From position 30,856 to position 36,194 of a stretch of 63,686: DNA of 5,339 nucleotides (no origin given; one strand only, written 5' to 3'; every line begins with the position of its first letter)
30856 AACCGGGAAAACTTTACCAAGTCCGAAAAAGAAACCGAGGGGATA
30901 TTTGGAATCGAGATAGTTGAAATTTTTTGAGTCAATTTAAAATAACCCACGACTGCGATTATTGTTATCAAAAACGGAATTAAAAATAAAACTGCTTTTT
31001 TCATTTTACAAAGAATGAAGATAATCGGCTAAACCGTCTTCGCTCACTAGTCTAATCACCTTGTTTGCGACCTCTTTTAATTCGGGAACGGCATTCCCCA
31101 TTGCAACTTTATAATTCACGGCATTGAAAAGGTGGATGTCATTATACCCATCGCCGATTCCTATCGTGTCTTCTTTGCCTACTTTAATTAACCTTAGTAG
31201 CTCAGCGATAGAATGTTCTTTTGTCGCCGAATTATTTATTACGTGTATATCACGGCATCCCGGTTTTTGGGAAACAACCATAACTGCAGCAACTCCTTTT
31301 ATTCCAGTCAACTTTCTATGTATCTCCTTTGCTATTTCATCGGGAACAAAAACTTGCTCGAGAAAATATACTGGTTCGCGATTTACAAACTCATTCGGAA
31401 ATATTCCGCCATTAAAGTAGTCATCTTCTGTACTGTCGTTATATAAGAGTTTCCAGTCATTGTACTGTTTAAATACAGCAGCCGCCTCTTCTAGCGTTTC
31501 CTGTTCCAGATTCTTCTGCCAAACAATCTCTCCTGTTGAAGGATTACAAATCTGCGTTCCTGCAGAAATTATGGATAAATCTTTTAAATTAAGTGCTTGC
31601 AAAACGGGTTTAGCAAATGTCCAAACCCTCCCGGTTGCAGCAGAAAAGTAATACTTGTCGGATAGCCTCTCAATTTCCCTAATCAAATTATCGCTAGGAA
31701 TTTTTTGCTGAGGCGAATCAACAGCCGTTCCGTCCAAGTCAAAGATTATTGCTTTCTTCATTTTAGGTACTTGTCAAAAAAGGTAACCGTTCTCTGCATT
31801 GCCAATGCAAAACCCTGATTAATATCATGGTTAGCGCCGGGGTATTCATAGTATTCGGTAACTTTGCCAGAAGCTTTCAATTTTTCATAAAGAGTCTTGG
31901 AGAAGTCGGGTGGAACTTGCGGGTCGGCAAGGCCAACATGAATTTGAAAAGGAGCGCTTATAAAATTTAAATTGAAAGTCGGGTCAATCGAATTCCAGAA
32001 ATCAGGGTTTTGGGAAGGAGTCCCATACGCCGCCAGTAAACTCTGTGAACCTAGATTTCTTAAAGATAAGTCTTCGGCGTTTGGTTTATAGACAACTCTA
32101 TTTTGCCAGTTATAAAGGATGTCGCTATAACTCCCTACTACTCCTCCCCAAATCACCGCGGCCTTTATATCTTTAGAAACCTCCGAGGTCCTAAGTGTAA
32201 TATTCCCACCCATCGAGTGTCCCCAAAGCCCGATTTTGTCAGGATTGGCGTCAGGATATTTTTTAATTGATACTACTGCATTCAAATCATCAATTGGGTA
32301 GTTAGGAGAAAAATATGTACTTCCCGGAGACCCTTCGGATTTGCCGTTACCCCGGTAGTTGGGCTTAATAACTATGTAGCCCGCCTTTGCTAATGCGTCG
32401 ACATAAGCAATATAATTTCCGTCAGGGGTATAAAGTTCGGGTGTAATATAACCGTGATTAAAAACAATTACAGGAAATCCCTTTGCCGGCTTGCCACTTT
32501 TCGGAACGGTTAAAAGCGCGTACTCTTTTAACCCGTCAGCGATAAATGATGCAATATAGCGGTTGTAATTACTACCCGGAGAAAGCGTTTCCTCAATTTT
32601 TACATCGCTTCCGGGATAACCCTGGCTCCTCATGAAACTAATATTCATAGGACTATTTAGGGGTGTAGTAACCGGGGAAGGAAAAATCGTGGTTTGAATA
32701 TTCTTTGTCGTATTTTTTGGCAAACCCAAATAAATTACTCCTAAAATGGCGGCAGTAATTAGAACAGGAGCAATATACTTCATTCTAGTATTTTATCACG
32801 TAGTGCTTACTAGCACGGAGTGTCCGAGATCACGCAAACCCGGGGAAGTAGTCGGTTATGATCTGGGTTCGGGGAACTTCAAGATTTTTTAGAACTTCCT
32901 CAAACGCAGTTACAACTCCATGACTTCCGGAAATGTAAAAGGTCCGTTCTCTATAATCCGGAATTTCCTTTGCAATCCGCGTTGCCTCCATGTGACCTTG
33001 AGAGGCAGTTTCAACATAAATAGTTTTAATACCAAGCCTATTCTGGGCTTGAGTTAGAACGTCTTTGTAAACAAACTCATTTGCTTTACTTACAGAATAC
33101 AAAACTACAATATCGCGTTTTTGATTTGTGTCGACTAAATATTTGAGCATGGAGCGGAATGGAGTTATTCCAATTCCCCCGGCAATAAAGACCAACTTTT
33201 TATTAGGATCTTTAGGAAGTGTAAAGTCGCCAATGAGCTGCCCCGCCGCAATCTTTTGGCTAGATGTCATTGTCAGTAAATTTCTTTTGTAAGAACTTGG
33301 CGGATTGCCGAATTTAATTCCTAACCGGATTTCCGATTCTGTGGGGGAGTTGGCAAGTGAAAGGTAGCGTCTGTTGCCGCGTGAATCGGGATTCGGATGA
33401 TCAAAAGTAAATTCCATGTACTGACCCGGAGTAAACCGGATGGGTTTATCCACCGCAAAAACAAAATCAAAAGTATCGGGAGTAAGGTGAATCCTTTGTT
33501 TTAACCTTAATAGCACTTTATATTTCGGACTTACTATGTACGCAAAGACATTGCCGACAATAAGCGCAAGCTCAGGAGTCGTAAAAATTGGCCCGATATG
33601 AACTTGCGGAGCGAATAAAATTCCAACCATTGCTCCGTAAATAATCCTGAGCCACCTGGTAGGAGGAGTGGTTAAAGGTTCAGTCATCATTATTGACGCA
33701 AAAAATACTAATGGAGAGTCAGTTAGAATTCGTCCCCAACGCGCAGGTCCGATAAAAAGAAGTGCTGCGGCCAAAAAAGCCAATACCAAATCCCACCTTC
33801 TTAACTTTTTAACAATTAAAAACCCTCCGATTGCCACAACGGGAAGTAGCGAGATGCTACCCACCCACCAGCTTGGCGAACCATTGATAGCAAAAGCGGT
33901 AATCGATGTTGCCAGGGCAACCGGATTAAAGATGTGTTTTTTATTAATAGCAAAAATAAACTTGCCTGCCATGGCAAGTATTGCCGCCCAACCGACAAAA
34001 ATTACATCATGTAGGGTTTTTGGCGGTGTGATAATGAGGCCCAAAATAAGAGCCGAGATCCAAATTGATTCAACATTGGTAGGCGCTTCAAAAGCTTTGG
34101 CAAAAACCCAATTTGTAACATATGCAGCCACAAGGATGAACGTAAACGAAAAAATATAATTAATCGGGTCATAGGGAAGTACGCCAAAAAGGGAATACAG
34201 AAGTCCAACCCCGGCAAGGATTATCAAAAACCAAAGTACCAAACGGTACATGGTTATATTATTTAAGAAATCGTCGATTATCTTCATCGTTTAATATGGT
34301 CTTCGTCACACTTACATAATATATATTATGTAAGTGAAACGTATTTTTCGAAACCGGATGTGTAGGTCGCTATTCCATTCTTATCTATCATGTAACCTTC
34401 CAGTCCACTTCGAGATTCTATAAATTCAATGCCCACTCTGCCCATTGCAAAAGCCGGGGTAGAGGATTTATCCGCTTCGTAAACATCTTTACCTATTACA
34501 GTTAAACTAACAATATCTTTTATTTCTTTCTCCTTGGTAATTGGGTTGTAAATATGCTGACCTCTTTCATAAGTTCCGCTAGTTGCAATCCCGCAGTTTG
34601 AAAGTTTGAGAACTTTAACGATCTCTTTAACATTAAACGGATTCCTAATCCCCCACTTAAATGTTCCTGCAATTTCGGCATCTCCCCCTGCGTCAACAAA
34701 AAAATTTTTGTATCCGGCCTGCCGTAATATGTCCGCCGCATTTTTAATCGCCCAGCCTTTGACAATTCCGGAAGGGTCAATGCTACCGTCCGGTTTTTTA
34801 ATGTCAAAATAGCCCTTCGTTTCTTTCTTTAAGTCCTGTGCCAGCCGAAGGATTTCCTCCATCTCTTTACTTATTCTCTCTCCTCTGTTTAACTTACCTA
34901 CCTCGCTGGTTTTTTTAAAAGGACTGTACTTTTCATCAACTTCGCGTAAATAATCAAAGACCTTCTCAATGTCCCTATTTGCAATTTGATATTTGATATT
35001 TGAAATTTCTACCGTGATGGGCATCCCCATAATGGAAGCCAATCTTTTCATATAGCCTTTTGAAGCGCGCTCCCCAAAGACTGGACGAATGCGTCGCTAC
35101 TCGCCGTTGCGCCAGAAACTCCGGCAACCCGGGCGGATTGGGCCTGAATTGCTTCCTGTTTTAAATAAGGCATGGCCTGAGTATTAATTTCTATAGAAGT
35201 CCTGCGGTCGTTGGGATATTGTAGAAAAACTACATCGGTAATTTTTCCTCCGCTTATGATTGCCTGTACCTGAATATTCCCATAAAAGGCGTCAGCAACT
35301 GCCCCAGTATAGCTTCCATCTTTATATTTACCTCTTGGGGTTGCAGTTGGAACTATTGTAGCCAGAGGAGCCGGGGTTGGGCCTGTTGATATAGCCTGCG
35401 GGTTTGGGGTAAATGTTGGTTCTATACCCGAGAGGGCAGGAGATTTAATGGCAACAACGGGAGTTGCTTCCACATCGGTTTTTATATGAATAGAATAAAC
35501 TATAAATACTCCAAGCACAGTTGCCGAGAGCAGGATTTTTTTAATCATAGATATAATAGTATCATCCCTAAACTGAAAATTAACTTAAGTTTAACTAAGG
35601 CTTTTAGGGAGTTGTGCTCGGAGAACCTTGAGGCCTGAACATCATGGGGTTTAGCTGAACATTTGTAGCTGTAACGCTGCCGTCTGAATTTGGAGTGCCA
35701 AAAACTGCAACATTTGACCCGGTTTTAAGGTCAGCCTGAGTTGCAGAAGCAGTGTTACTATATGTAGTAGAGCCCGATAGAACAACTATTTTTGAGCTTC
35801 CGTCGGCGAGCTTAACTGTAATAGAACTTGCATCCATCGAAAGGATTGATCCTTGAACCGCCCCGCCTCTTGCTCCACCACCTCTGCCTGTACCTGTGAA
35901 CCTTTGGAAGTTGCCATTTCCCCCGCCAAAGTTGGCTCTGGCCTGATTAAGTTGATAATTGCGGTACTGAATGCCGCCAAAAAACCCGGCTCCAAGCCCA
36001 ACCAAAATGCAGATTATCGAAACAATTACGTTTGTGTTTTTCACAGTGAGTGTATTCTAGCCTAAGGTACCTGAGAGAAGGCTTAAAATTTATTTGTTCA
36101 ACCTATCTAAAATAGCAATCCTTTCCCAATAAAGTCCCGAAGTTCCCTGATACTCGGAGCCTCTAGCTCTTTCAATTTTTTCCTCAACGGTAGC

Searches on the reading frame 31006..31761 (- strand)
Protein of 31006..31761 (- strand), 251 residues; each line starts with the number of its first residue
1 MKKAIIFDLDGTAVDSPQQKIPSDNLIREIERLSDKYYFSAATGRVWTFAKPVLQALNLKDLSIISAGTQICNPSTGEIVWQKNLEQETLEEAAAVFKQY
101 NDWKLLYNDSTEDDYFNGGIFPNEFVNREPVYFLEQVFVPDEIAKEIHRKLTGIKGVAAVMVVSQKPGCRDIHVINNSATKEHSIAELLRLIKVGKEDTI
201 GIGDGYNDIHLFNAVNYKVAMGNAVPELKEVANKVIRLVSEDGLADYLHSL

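Call 63: search_protein_families(library=pfam, proteins=[window:31006-31761:-], max_evalue=0.001)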
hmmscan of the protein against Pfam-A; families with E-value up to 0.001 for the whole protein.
window:31006-31761:- (251 aa): 3 families
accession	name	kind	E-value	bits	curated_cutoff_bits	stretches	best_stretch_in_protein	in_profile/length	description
PF08282.18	Hydrolase_3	-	4.6e-36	125.3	20.9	1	5-248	1-255/255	haloacid dehalogenase-like hydrolase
PF05116.19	S6PP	-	1.1e-12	48.5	20.3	2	142-230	131-216/247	Sucrose-6F-phosphate phosphohydrolase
PF00702.32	Hydrolase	-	0.00011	23.1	26.4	0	3-209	2-184/191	haloacid dehalogenase-like hydrolase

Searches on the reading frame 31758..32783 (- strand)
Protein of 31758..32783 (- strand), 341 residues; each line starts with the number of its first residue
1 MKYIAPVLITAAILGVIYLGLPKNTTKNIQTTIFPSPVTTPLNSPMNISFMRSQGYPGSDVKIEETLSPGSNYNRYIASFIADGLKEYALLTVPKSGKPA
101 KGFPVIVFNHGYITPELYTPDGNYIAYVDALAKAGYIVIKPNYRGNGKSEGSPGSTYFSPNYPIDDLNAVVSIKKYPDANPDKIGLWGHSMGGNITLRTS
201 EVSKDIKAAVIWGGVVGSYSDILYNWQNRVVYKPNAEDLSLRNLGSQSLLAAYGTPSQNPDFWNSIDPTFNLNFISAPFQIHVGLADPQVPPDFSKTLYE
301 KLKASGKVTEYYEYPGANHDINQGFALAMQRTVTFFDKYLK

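Call 64: search_protein_families(library=pfam, proteins=[window:31758-32783:-], max_evalue=0.001)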
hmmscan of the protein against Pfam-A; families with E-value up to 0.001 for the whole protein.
window:31758-32783:- (341 aa): 11 families
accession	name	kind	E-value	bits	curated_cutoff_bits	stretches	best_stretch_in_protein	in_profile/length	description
PF12146.15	Hydrolase_4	-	1.1e-15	58.1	27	1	122-218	18-113/239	Serine aminopeptidase, S33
PF00326.27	Peptidase_S9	-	2.1e-13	50.7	22.6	1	130-340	9-210/213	Prolyl oligopeptidase family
PF00561.26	Abhydrolase_1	-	4e-12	46.8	25.8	1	104-264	1-151/245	alpha/beta hydrolase fold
PF01738.24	DLH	-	1.9e-11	44.4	21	1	127-319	33-186/217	Dienelactone hydrolase family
PF02129.25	Peptidase_S15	-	5.9e-11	43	23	1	88-238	6-150/262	X-Pro dipeptidyl-peptidase (S15 family)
PF20434.5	BD-FAE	-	1.3e-09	38.3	26.8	1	101-302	11-215/215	BD-FAE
PF08840.17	BAAT_C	-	4.8e-07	30.5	20.9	1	169-322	9-161/210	BAAT / Acyl-CoA thioester hydrolase C terminal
PF12697.13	Abhydrolase_6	-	7.1e-07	30.5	26.3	1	116-321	12-206/217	Alpha/beta hydrolase family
PF07859.19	Abhydrolase_3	-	5.9e-06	26.6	25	1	173-321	59-208/210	alpha/beta hydrolase fold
PF05448.18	AXE1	-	0.00016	21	21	0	162-210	156-204/321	Acetyl xylan esterase (AXE1)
PF07224.18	Chlorophyllase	-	0.00095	18.5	26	0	101-196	40-130/301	Chlorophyllase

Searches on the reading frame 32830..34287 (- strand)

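Call 64: search_protein_families(library=pfam, proteins=[window:32830-34287:-], max_evalue=0.001)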
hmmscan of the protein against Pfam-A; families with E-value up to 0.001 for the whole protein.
window:32830-34287:- (485 aa): 2 families
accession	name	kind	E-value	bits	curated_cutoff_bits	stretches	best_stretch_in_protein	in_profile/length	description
PF00175.26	NAD_binding_1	-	1.1e-09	39.4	22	1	367-433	1-68/109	Oxidoreductase NAD-binding domain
PF03116.20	NQR2_RnfD_RnfE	-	2.8e-07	30.6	27.7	1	142-251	170-285/296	NQR2, RnfD, RnfE family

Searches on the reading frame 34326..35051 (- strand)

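Call 64: search_protein_families(library=pfam, proteins=[window:34326-35051:-], max_evalue=0.001)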
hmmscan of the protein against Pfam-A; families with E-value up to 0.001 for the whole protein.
window:34326-35051:- (241 aa): 1 family
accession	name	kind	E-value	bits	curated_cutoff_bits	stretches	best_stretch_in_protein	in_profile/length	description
PF02424.20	ApbE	-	4.6e-36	125.1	25.6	2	86-220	120-265/266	ApbE family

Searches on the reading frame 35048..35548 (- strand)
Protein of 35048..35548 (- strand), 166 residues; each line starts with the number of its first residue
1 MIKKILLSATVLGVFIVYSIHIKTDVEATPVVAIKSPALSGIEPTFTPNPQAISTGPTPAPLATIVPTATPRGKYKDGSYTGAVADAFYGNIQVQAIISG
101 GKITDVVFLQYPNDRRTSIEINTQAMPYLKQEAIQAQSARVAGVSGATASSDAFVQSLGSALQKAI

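Call 64: search_protein_families(library=pfam, proteins=[window:35048-35548:-], max_evalue=0.001)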
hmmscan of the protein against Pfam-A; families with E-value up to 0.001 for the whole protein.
window:35048-35548:- (166 aa): 1 family
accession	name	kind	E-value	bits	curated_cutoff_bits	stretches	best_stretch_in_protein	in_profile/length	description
PF04205.19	FMN_bind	-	6.1e-08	33.6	22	1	89-163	3-77/77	FMN-binding domain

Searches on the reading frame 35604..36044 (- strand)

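Call 64: search_protein_families(library=pfam, proteins=[window:35604-36044:-], max_evalue=0.001)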
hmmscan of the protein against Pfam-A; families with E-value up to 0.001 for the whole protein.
window:35604-36044:- (146 aa): 1 family
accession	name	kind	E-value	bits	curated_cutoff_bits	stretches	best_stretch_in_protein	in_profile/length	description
PF18914.6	DUF5666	-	1.4e-07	32.1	27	1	65-129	2-59/60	Domain of unknown function (DUF5666)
